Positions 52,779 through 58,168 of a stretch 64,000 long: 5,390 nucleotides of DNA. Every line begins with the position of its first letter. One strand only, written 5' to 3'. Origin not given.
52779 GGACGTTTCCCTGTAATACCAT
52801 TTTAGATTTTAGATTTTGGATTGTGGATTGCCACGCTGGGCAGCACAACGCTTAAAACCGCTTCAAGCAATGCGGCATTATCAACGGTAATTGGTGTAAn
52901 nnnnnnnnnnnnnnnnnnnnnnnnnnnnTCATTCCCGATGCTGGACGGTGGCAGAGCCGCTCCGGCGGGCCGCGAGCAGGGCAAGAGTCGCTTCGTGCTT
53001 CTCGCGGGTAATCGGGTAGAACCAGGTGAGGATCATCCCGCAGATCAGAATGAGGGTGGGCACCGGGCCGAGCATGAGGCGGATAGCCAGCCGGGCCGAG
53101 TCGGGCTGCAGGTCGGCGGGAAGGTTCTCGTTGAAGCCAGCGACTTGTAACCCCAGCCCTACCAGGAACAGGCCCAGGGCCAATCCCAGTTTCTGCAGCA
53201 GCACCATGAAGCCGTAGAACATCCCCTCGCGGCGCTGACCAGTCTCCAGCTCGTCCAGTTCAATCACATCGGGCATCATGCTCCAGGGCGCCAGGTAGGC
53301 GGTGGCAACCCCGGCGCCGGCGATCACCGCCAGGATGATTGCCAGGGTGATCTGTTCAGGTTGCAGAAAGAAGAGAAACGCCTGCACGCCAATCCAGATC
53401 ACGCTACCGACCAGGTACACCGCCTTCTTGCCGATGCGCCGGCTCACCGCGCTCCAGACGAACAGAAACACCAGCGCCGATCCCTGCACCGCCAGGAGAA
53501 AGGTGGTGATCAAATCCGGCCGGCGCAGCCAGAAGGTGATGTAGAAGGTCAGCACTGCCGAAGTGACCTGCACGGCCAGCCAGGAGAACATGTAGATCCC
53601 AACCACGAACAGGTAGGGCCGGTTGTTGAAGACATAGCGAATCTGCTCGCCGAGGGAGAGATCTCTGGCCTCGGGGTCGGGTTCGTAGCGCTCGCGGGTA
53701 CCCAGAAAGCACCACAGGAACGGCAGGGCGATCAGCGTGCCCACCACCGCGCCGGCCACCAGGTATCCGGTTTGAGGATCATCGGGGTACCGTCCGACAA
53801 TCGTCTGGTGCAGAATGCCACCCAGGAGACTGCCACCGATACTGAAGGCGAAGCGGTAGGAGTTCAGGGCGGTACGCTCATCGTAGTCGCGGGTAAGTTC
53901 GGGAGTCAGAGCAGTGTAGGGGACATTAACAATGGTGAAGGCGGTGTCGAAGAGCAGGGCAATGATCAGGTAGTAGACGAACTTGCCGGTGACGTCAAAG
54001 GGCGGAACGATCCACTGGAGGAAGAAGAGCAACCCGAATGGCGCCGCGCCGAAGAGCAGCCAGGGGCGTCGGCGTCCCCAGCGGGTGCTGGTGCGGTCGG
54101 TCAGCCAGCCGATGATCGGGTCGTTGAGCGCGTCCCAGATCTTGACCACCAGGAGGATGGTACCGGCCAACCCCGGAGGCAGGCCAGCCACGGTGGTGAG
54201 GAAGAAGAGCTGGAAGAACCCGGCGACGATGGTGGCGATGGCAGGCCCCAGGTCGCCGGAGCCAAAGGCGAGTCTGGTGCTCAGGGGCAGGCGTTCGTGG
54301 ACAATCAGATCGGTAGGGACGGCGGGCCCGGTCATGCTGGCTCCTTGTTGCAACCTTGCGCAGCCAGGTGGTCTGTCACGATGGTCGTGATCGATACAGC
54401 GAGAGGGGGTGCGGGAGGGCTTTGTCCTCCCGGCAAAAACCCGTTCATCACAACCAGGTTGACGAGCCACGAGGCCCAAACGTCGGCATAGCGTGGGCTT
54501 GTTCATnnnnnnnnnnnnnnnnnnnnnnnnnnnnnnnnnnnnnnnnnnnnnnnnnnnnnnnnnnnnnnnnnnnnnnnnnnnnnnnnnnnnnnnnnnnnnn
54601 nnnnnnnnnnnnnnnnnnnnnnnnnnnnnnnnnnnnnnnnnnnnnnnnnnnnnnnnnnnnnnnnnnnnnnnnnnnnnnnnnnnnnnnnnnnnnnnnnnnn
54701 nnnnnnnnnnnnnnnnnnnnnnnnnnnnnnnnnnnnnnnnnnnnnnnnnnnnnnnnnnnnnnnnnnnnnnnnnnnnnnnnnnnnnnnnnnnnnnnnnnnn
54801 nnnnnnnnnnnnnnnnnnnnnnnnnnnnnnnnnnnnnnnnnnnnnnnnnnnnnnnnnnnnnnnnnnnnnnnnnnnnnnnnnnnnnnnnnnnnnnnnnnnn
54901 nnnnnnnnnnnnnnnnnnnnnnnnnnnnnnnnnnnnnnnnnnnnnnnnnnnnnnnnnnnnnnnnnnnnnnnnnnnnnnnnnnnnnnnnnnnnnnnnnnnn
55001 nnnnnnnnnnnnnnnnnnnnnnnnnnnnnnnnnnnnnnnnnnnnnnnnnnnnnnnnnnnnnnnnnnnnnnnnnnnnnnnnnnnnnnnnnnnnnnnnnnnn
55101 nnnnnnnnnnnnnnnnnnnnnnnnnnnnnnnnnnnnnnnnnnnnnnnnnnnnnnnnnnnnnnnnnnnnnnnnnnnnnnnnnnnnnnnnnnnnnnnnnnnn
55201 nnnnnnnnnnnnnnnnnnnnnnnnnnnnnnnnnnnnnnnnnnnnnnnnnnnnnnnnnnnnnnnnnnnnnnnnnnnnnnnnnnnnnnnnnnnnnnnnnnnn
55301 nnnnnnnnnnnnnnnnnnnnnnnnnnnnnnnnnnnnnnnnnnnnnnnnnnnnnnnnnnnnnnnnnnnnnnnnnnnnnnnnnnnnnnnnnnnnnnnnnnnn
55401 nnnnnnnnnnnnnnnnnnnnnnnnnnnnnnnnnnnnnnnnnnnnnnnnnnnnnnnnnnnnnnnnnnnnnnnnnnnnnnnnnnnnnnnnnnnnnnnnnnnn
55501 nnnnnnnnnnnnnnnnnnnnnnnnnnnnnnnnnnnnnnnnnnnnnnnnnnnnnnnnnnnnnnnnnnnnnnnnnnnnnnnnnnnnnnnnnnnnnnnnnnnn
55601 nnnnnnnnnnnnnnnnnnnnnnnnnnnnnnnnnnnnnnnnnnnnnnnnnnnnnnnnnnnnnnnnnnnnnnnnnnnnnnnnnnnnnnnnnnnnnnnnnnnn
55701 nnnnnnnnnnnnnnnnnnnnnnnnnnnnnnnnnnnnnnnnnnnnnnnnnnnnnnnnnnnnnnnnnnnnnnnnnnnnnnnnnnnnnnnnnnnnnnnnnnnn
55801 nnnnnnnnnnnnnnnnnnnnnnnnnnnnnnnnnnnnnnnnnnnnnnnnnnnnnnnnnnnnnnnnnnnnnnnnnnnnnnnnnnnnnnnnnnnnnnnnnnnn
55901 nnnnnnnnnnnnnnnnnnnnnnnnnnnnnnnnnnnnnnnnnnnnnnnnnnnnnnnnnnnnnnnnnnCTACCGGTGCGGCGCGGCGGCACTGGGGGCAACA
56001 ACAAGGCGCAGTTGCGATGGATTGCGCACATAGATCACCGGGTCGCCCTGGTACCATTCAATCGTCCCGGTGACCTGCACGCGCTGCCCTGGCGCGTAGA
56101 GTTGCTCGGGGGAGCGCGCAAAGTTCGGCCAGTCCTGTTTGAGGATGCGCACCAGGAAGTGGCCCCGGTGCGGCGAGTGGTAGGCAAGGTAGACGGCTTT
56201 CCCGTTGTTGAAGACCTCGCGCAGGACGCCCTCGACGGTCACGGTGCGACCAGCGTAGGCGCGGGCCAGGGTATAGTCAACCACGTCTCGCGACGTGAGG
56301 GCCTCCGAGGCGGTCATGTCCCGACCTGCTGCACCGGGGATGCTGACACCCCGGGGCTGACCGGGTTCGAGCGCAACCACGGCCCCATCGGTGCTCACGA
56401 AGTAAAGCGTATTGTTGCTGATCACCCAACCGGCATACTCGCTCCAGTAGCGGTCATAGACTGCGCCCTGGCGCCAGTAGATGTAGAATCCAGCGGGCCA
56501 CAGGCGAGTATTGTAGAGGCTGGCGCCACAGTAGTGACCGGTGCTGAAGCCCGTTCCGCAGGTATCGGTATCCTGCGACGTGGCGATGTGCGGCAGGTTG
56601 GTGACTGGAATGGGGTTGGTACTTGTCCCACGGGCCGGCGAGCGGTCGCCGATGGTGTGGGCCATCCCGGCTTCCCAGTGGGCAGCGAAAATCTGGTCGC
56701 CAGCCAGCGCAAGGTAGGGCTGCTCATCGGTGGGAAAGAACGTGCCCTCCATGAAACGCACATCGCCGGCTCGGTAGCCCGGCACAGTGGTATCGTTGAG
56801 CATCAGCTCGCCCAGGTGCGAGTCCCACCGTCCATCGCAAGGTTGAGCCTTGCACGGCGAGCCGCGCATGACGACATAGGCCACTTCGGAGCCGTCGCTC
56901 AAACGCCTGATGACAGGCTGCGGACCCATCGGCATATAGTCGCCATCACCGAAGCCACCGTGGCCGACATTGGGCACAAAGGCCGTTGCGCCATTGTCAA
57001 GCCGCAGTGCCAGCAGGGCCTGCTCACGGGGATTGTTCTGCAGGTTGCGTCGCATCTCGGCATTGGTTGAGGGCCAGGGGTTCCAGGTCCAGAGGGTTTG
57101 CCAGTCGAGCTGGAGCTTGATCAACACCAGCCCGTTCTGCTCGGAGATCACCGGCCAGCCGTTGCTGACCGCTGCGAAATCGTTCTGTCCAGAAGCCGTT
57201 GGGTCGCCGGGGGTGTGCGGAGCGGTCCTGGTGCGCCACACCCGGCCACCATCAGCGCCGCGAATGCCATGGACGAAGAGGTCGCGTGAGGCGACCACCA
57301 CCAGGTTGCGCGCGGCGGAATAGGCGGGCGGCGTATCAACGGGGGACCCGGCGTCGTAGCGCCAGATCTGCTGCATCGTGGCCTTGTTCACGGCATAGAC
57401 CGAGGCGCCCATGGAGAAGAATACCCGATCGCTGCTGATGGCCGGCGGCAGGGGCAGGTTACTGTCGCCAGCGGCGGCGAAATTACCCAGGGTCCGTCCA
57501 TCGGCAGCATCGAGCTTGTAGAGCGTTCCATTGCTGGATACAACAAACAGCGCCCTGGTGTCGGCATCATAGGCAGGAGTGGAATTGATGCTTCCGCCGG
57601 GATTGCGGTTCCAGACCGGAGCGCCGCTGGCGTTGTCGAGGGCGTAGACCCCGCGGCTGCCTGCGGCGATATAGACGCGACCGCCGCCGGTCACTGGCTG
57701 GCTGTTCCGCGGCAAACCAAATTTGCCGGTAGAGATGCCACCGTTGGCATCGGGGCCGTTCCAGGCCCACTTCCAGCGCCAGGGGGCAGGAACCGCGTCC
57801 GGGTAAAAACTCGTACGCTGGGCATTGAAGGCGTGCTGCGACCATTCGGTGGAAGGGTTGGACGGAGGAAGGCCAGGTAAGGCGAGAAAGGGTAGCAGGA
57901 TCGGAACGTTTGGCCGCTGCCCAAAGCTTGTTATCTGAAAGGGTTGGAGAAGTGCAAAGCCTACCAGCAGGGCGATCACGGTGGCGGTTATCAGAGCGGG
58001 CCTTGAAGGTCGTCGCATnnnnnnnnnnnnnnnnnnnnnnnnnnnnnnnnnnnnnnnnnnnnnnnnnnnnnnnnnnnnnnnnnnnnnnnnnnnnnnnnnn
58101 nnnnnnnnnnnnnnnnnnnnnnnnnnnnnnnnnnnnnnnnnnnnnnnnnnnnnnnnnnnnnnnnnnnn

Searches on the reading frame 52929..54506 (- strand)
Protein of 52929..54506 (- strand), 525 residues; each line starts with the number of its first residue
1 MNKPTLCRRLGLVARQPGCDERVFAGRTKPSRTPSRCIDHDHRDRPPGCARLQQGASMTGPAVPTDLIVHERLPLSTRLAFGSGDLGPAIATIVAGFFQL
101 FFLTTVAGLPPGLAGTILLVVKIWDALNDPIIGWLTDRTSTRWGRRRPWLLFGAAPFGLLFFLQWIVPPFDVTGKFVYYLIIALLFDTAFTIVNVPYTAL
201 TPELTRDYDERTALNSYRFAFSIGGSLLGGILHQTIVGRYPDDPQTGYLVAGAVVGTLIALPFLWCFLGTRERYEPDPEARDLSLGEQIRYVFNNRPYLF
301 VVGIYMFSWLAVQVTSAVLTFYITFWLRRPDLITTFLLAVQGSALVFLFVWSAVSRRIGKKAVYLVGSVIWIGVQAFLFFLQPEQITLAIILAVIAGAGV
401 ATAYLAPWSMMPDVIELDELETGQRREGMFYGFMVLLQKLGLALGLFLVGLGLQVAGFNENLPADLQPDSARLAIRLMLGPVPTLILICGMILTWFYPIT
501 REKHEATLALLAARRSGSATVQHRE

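Call 39: search_protein_families(library=pfam, proteins=[window:52929-54506:-])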
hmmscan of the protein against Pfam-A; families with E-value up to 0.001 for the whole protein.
window:52929-54506:- (525 aa): 2 families
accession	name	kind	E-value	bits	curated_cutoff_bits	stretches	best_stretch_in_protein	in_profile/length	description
PF13347.12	MFS_2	-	2.6e-112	375.9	27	1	81-501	2-427/427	MFS/sugar transport protein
PF07690.21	MFS_1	-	1.1e-20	74.4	33.4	2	92-445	13-346/347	Major Facilitator Superfamily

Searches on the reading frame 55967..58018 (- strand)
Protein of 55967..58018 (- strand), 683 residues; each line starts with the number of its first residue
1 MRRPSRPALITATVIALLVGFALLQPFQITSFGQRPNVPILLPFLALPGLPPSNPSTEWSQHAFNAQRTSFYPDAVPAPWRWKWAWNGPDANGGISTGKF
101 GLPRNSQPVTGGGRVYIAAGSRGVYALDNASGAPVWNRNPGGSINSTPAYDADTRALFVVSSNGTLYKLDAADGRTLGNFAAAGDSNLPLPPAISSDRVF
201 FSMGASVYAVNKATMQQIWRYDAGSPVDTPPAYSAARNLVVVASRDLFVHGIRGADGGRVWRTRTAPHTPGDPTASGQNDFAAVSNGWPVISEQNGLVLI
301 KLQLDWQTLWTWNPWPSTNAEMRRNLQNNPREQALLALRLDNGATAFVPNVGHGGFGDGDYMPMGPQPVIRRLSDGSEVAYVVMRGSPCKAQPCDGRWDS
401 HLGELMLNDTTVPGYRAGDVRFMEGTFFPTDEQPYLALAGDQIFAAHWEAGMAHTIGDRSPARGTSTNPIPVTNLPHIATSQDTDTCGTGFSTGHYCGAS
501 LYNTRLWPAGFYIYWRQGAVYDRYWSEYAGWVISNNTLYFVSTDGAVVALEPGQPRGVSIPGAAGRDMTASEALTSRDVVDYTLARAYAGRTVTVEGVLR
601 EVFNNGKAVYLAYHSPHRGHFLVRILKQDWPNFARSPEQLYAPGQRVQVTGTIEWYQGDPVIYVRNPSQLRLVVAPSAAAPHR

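Call 75: search_protein_families(library=pfam, proteins=[window:55967-58018:-], max_evalue=0.00001)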
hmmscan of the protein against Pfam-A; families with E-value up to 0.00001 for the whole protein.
window:55967-58018:- (683 aa): 3 families
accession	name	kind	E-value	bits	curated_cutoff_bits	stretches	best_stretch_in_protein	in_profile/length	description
PF13360.13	PQQ_2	-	3.2e-19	70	27.6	2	104-189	29-107/233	Outer membrane protein assembly factor BamB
PF13570.13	Beta-prop_ACSF4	-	1.5e-18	67.7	133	1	112-280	61-227/329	Beta-alanine-activating enzyme, beta-propeller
PF01011.28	PQQ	-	3.1e-08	33.2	26.7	1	84-188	31-148/595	Glucose/ethanol/alcohol dehydrogenase, beta-propeller domain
